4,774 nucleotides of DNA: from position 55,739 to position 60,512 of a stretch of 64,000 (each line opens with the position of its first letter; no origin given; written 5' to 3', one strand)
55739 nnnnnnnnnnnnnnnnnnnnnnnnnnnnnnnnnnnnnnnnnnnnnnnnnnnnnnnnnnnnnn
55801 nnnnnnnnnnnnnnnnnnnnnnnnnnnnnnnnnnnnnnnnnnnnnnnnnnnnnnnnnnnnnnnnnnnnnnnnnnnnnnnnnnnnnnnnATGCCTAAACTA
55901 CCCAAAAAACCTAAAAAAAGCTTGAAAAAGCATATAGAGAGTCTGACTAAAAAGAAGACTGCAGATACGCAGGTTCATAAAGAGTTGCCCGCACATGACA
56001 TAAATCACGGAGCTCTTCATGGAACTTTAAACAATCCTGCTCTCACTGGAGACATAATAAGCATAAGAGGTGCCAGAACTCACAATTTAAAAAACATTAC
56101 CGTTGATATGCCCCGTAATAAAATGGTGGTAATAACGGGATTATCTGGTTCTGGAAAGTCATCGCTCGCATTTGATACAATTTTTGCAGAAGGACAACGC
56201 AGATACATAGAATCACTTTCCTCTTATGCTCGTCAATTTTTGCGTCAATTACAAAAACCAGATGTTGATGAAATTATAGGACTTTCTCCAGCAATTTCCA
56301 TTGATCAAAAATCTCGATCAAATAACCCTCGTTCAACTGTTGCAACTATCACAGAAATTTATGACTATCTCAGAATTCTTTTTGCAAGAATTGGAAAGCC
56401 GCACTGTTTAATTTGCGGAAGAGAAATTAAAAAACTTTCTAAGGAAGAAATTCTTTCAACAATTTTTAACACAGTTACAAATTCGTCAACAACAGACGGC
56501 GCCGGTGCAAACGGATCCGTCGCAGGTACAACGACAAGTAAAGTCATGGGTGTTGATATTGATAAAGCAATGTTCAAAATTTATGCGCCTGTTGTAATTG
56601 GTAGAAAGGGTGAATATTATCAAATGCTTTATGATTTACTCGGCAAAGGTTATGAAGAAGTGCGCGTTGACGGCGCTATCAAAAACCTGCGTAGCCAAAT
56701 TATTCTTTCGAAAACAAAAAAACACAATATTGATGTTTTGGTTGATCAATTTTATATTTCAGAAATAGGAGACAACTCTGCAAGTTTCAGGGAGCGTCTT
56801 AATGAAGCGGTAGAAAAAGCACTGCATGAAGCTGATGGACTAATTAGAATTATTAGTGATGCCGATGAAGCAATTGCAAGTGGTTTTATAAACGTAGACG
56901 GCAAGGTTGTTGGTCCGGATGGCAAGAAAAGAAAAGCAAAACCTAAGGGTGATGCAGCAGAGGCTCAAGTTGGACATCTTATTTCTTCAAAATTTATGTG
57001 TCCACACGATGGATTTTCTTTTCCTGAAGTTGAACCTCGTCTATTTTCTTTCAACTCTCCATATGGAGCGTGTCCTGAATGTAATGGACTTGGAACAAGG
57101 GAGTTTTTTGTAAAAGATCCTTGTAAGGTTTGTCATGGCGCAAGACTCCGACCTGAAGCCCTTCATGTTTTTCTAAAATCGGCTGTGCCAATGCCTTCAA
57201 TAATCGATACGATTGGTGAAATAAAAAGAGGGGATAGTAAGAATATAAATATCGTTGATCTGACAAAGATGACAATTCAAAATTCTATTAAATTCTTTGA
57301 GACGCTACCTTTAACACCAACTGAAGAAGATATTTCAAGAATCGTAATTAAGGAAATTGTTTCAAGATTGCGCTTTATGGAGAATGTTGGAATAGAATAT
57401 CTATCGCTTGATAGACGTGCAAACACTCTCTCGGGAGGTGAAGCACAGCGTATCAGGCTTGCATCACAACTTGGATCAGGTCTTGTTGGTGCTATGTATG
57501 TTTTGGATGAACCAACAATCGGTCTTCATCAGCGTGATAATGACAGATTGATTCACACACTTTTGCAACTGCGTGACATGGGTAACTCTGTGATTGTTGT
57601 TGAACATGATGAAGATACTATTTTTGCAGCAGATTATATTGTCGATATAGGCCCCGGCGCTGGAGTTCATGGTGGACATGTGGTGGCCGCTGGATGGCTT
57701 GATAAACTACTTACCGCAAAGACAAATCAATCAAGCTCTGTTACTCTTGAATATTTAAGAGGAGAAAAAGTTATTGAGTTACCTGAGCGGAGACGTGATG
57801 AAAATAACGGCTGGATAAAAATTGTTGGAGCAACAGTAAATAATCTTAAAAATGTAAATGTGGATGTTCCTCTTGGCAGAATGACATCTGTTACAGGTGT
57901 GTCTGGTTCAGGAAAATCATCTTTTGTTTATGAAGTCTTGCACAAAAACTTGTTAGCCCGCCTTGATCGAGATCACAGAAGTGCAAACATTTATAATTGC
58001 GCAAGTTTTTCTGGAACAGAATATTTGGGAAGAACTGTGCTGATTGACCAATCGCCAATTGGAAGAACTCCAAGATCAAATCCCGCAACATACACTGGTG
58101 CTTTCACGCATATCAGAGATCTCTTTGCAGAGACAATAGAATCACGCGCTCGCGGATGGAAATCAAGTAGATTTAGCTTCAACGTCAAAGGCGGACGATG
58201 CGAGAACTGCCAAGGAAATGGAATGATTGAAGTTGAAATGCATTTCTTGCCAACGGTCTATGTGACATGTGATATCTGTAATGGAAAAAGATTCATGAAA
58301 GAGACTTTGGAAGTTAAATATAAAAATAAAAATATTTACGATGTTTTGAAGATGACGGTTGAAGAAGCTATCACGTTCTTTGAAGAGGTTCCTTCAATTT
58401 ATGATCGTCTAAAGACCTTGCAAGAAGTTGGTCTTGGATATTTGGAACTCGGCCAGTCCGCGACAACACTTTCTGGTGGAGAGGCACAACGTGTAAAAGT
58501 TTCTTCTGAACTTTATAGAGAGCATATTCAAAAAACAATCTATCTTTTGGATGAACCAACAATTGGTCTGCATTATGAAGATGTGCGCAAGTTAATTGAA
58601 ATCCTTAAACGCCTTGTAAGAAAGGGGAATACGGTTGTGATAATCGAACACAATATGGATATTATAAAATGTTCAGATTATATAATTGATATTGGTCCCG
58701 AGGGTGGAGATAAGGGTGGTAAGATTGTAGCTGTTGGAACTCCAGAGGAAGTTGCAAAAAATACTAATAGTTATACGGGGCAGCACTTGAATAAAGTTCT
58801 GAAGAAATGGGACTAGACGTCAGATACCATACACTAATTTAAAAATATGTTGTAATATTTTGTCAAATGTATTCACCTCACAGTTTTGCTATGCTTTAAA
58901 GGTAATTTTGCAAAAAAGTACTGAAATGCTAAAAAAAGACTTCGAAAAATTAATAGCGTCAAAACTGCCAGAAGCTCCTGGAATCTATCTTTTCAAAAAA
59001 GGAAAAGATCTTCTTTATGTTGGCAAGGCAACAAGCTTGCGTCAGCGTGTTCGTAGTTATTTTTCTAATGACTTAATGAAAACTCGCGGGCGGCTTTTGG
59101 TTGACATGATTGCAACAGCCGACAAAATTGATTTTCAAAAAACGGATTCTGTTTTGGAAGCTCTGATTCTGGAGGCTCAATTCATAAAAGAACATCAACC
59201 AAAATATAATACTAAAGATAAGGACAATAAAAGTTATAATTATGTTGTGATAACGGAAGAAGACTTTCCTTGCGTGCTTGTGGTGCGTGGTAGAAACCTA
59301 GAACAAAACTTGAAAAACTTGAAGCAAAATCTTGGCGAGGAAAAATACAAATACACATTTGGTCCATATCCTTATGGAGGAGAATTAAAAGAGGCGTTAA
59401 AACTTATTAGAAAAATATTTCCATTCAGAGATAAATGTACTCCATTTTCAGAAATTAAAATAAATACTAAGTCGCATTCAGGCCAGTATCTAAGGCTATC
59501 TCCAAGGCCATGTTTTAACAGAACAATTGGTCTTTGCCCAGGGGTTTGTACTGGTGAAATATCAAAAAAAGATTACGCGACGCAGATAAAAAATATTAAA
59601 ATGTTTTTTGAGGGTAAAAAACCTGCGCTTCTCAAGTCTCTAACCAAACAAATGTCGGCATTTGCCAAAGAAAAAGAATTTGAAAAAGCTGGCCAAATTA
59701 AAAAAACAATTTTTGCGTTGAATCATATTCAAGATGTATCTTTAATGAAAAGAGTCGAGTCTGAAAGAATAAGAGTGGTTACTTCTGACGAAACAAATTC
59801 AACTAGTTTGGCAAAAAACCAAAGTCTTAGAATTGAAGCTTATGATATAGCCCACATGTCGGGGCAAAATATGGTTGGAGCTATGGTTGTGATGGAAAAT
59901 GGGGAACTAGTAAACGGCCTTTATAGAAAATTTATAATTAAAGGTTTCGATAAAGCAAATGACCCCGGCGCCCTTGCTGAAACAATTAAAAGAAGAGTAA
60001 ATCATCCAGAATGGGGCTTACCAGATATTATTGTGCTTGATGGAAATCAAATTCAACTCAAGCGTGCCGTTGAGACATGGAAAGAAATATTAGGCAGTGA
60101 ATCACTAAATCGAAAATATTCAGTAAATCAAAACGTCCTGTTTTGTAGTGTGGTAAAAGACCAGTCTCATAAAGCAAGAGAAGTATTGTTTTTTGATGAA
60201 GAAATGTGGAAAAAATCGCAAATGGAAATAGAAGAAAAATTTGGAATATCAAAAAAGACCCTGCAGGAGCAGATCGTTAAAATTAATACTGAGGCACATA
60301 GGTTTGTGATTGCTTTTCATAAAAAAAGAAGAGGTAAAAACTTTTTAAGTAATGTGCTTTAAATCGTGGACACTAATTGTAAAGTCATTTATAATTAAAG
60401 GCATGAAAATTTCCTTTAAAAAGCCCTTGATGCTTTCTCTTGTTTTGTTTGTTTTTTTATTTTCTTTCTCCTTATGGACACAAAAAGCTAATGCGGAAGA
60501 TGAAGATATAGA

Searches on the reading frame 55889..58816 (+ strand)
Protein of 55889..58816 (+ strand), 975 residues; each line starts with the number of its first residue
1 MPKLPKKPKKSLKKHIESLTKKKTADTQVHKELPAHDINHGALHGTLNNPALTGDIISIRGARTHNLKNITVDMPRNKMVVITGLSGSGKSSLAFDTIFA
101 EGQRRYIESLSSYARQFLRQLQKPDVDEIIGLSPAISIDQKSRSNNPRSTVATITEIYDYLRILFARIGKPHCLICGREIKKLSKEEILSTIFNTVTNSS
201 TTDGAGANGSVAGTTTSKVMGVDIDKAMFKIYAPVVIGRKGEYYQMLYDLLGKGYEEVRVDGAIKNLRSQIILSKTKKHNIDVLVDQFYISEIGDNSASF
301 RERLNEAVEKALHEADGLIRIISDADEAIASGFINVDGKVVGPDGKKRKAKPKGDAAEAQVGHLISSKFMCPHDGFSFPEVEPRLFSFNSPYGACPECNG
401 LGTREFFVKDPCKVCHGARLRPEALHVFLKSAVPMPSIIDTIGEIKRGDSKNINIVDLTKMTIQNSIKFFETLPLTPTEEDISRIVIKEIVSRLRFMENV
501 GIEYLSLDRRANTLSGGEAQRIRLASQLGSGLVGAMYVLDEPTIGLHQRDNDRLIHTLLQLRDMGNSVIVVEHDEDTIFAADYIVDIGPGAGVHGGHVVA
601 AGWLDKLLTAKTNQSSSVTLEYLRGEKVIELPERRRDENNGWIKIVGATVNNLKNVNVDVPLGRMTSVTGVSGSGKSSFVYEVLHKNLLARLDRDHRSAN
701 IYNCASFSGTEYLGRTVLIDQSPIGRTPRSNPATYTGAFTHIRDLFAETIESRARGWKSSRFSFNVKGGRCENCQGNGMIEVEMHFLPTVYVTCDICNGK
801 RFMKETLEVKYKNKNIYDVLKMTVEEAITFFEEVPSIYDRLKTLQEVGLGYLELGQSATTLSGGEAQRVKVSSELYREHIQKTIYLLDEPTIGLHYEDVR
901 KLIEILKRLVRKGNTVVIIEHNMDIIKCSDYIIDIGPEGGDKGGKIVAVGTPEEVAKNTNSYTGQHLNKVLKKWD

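Call 8: search_protein_families(library=pfam, proteins=[window:55889-58816:+], max_evalue=0.01)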
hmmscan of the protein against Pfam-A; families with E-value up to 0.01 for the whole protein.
window:55889-58816:+ (975 aa): 16 families
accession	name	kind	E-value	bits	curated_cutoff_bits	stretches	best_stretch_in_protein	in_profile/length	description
PF17760.6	UvrA_inter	-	3.9e-20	72.2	23.3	1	227-322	17-106/109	UvrA interaction domain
PF00005.33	ABC_tran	-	5.7e-20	72.8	25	2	822-891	74-136/137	ABC transporter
PF02463.25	SMC_N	-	1.8e-10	41.1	40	0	67-586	10-210/220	RecF/RecN/SMC N terminal domain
PF13555.12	AAA_29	-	2.6e-07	30.7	27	0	70-93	15-38/61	P-loop containing region of AAA domain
PF00684.25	DnaJ_CXXCXGXG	-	3.5e-07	30.8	32.7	1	769-801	16-51/65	DnaJ central domain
PF13191.12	AAA_16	-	4.8e-07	30.9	32.6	0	74-131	21-84/167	AAA ATPase domain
PF13304.12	AAA_21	-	7e-07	30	27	1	870-918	247-295/304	AAA domain, putative AbiEii toxin, Type IV TA system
PF20703.3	nSTAND1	-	1.2e-06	28.9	27.1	0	63-94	19-50/379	Novel STAND NTPase 1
PF13671.12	AAA_33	-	0.00016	22.4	27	0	668-703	4-39/143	AAA domain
PF03193.22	RsgA_GTPase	-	0.00078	19.7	30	0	58-94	88-123/174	RsgA GTPase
PF13401.12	AAA_22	-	0.0012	19.6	27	0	664-713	6-50/130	AAA domain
PF20720.3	nSTAND3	-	0.0021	18.2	27.2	0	67-97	7-37/155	Novel STAND NTPase 3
PF13173.12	AAA_14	-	0.0035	17.8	27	0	77-114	2-42/129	AAA domain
PF13175.12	AAA_15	-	0.0052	16.9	32.1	0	880-920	327-367/374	AAA ATPase domain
PF06745.19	ATPase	-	0.0059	16.4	26.6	0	660-684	16-40/231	KaiC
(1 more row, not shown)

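Call 9: search_protein_families(library=ncbifam, proteins=[window:55889-58816:+], max_evalue=0.01)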
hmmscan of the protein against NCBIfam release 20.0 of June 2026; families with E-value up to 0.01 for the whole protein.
window:55889-58816:+ (975 aa): 180 families (the best 25 are shown)
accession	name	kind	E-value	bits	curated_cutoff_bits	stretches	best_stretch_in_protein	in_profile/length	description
NF001503.0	PRK00349.1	equivalog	0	1223.3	1147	3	405-972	402-942/943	excinuclease ABC subunit UvrA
TIGR00630.1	uvra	equivalog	0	1169.9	729.8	3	405-956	399-924/924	excinuclease ABC subunit UvrA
NF001885.0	PRK00635.1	equivalog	9e-188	626.5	3054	3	455-968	421-916/1809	excinuclease ABC subunit A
TIGR02857.1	CydD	equivalog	2.5e-35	122.4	435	3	844-934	441-528/529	thiol reductant ABC exporter subunit CydD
TIGR03608.1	L_ocin_972_ABC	subfamily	1e-34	119.8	254.85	2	841-935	116-206/206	putative bacteriocin export ABC transporter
TIGR04521.1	ECF_ATPase_2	equivalog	1.7e-33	115.9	330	2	842-966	126-243/279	energy-coupling factor transporter ATPase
NF040873.1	AztA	equivalog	5.9e-32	110.8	220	2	843-931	103-187/191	zinc ABC transporter ATP-binding protein AztA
TIGR04520.1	ECF_ATPase_1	equivalog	2.3e-29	102.6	315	2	843-964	120-232/269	energy-coupling factor transporter ATPase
NF010068.0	PRK13548.1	equivalog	8e-29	100.5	261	2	842-958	120-233/261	heme ABC transporter ATP-binding protein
TIGR02673.1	FtsE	equivalog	3.5e-28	98.7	264.85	2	842-928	120-202/214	cell division ATP-binding protein FtsE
TIGR01166.1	cbiO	subfamily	3.6e-26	91.8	211.8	2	844-925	112-189/190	cobalt ABC transporter, ATP-binding protein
TIGR02315.1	ABC_phnC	equivalog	1e-25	90.6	266.1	3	839-955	125-233/243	phosphonate ABC transporter ATP-binding protein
NF007826.0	PRK10535.1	equivalog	1.3e-25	89.7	966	2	507-597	138-226/648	macrolide ABC transporter ATP-binding protein/permease MacB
TIGR00972.1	3a0107s01c2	equivalog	3.8e-25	88.7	343.2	2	853-961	137-236/248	phosphate ABC transporter ATP-binding protein PstB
TIGR02868.1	CydC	equivalog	1e-24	87.1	329.05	2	507-574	465-529/530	thiol reductant ABC exporter subunit CydC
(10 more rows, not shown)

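Call 12: find_encoding_contigs(protein=window:55889-58816:+, flank=10000, max_places=6)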
Protein window:55889-58816:+ (975 aa): no gene with exactly this product is on record in the collection.

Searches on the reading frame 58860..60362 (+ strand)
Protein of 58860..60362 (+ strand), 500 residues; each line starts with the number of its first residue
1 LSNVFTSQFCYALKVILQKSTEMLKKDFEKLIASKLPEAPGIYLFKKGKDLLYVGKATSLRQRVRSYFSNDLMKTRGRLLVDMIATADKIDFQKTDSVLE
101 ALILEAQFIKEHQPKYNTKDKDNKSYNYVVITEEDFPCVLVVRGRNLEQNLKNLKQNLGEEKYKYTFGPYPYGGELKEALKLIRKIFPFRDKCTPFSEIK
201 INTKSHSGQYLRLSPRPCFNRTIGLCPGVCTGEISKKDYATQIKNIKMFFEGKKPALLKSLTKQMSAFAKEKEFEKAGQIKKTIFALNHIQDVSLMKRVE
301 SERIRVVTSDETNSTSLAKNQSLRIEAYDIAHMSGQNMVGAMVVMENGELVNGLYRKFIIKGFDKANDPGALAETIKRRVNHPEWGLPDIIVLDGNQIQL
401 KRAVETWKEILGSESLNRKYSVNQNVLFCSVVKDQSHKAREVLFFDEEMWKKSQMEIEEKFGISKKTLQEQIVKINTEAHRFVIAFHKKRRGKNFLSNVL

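Call 8: search_protein_families(library=pfam, proteins=[window:58860-60362:+], max_evalue=0.01)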
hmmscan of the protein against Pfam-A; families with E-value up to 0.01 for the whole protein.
window:58860-60362:+ (500 aa): 3 families
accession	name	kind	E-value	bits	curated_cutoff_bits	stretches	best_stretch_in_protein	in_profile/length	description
PF08459.17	UvrC_RNaseH_dom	-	9e-28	97.6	22.3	1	320-484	8-159/159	UvrC RNAse H endonuclease domain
PF01541.30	GIY-YIG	-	2.6e-07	31.3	22.6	1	41-117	3-78/78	GIY-YIG catalytic domain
PF02151.25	UVR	-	0.0014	18.7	21.5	1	257-287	3-33/36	UvrB/uvrC motif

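Call 9: search_protein_families(library=ncbifam, proteins=[window:58860-60362:+], max_evalue=0.01)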
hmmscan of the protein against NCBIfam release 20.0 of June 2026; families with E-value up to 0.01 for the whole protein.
window:58860-60362:+ (500 aa): 14 families
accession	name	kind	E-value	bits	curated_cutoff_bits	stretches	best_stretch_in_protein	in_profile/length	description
TIGR00194.1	uvrC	equivalog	6.5e-82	276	285.45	2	34-307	6-248/574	excinuclease ABC subunit UvrC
NF001824.0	PRK00558.1-5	equivalog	4.9e-59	200.3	451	2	33-291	11-244/652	excinuclease ABC subunit UvrC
NF011261.0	PRK14667.1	equivalog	2.1e-56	191.6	818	2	34-293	11-236/567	excinuclease ABC subunit C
NF011262.0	PRK14668.1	equivalog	4.5e-56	190.4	544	2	32-289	9-232/577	excinuclease ABC subunit C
NF011263.0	PRK14669.1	equivalog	3.6e-50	171.2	1108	2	34-306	8-253/624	excinuclease ABC subunit C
NF011260.0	PRK14666.1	equivalog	1.5e-46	159.4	649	2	29-288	2-233/698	excinuclease ABC subunit C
NF005906.0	PRK07883.1-4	equivalog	5.9e-40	137.1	495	1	31-294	207-440/563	DEDD exonuclease domain-containing protein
NF005907.0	PRK07883.1-5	equivalog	2.9e-38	131.6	454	1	29-287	220-451/584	DEDD exonuclease domain-containing protein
NF011264.0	PRK14670.1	equivalog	3e-37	128.2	1021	2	24-315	5-262/602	excinuclease ABC subunit C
NF011266.0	PRK14672.1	equivalog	1.3e-34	119.6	1504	2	33-305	15-253/691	excinuclease ABC subunit C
NF005905.0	PRK07883.1-3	equivalog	2.5e-34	118.8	508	1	29-289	216-445/581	DEDD exonuclease domain-containing protein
NF005903.0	PRK07883.1-1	equivalog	1.7e-23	83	1038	1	29-146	238-353/642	DEDD exonuclease domain-containing protein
NF005904.0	PRK07883.1-2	equivalog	7.2e-21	74.1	969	1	30-144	223-335/584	DEDD exonuclease domain-containing protein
NF007833.0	PRK10545.1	equivalog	3.8e-15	55.8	367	1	33-134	28-124/289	excinuclease Cho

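Call 10: find_encoding_contigs(protein=window:58860-60362:+, flank=10000, max_places=6)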
Protein window:58860-60362:+ (500 aa): no gene with exactly this product is on record in the collection.

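Call 13: find_encoding_contigs(protein=window:58926-60362:+, flank=10000, max_places=6)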
Protein window:58926-60362:+ (478 aa): no gene with exactly this product is on record in the collection.
